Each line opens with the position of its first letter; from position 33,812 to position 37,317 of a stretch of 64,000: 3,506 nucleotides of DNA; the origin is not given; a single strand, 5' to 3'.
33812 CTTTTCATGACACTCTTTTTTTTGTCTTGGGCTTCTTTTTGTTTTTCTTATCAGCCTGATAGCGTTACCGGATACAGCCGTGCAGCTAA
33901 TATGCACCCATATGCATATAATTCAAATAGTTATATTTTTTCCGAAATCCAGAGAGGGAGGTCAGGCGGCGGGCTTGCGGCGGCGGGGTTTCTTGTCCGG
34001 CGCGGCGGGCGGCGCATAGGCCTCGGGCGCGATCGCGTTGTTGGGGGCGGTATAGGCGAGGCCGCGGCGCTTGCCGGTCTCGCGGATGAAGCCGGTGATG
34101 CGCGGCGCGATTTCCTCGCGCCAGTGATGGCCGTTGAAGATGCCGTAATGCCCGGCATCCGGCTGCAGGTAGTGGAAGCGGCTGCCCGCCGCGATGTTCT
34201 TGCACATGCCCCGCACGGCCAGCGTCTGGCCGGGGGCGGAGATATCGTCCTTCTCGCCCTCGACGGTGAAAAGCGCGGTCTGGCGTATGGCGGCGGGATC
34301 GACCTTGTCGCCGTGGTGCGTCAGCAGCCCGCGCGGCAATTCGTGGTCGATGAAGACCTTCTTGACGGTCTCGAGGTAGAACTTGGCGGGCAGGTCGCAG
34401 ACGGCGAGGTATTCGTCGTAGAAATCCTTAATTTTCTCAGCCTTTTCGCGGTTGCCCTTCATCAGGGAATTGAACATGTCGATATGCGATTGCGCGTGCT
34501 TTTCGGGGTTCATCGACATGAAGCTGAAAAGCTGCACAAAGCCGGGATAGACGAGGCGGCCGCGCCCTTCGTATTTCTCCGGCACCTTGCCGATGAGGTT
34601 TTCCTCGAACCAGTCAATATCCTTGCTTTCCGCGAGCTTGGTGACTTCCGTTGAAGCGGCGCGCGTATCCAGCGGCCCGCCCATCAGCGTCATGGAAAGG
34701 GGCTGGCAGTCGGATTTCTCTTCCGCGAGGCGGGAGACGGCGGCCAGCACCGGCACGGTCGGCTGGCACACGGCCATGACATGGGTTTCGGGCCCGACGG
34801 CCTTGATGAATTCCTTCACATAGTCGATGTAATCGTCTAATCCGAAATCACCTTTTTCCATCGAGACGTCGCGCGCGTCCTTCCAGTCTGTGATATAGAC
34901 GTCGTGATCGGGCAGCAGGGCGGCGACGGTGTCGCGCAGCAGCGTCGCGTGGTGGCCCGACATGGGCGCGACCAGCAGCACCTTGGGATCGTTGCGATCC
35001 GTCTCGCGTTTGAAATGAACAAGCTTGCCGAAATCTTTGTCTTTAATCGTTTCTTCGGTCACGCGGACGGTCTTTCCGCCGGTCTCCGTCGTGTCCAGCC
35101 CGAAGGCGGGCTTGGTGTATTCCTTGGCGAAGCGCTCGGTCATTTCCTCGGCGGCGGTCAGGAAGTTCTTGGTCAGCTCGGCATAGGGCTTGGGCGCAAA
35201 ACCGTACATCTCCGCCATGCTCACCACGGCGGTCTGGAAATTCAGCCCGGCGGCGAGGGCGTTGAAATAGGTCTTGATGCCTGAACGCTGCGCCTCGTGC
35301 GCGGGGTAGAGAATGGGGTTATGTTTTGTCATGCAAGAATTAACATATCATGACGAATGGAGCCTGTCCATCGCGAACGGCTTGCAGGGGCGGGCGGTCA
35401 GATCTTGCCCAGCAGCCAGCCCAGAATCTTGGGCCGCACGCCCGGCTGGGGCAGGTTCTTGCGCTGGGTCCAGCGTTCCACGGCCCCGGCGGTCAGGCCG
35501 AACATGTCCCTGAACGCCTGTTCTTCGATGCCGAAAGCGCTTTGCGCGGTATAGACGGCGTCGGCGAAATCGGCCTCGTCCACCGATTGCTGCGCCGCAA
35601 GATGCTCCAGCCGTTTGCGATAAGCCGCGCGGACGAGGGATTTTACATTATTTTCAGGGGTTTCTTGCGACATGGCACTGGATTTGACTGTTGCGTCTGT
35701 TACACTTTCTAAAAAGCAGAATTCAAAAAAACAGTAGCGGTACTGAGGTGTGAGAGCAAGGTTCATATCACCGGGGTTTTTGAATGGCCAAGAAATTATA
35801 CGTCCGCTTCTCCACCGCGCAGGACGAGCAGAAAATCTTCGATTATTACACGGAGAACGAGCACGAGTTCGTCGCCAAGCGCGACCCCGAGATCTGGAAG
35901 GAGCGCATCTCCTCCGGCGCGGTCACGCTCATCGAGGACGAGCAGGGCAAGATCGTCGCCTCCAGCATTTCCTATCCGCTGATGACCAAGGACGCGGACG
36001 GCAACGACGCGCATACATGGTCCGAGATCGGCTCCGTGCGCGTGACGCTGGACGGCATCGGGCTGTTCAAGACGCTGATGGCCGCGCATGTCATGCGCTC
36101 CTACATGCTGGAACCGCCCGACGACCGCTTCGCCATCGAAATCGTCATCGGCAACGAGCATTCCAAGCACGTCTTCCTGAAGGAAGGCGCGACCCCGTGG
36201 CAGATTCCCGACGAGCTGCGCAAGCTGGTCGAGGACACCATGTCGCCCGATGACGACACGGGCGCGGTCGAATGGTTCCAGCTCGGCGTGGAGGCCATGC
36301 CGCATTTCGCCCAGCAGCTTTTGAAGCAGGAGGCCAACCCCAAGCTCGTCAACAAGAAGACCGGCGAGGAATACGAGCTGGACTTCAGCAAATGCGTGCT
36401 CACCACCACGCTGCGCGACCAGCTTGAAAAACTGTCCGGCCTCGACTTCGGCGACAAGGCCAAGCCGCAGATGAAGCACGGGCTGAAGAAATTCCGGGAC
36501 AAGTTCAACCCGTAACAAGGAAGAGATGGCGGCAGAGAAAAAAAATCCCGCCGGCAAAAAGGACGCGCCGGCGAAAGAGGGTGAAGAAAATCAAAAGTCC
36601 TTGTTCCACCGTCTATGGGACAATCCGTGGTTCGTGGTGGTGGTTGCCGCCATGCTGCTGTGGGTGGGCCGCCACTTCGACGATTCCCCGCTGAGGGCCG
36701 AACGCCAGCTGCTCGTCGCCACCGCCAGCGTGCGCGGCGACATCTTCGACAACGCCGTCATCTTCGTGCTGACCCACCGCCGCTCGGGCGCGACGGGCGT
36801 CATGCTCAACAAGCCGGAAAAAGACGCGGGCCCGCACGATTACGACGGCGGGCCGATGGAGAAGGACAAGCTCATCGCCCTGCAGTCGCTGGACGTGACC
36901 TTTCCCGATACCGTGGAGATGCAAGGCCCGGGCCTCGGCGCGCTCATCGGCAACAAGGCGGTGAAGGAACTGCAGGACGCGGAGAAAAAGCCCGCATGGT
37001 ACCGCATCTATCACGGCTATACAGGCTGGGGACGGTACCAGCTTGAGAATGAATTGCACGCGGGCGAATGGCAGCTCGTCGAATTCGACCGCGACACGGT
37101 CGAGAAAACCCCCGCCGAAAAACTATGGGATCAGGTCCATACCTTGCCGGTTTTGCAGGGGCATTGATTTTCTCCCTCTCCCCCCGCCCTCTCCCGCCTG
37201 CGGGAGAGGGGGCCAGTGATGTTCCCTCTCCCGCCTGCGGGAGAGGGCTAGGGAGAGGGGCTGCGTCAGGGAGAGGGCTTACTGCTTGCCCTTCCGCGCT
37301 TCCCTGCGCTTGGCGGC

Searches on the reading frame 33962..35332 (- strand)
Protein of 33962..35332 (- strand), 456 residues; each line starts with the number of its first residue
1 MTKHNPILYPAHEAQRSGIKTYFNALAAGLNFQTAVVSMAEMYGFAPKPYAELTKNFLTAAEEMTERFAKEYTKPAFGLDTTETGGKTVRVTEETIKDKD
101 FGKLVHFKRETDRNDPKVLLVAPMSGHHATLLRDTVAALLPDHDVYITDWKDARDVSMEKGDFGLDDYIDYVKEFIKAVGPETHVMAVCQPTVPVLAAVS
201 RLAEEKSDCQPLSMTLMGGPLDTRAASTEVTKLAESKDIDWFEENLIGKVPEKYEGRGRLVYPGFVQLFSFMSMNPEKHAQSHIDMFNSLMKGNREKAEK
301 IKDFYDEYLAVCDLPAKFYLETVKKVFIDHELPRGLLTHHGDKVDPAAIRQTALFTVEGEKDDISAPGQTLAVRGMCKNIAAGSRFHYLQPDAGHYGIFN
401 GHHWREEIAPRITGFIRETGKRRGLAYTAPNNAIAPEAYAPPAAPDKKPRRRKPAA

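Call 53: search_protein_families(library=pfam, proteins=[window:33962-35332:-], max_evalue=0.001)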
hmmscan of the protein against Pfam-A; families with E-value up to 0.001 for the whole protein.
window:33962-35332:- (456 aa): 1 family
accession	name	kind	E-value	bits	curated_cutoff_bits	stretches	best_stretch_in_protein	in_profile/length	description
PF06850.17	PHB_depo_C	-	2e-86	289.1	27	1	218-418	1-201/203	PHB de-polymerase C-terminus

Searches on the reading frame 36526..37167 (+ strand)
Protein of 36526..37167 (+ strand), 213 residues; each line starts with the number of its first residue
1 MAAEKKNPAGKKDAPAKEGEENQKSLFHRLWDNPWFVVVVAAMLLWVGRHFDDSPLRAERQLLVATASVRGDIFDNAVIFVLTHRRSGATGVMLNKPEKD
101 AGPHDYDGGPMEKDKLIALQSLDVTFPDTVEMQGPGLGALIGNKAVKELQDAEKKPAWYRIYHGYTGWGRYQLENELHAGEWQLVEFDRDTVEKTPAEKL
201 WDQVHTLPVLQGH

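Call 53: search_protein_families(library=pfam, proteins=[window:36526-37167:+], max_evalue=0.001)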
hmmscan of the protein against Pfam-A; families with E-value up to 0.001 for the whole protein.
window:36526-37167:+ (213 aa): 1 family
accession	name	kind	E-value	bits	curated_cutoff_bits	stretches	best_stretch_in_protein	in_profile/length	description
PF02622.21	DUF179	-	1.9e-21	77.2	27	1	70-205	4-153/157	AlgH-like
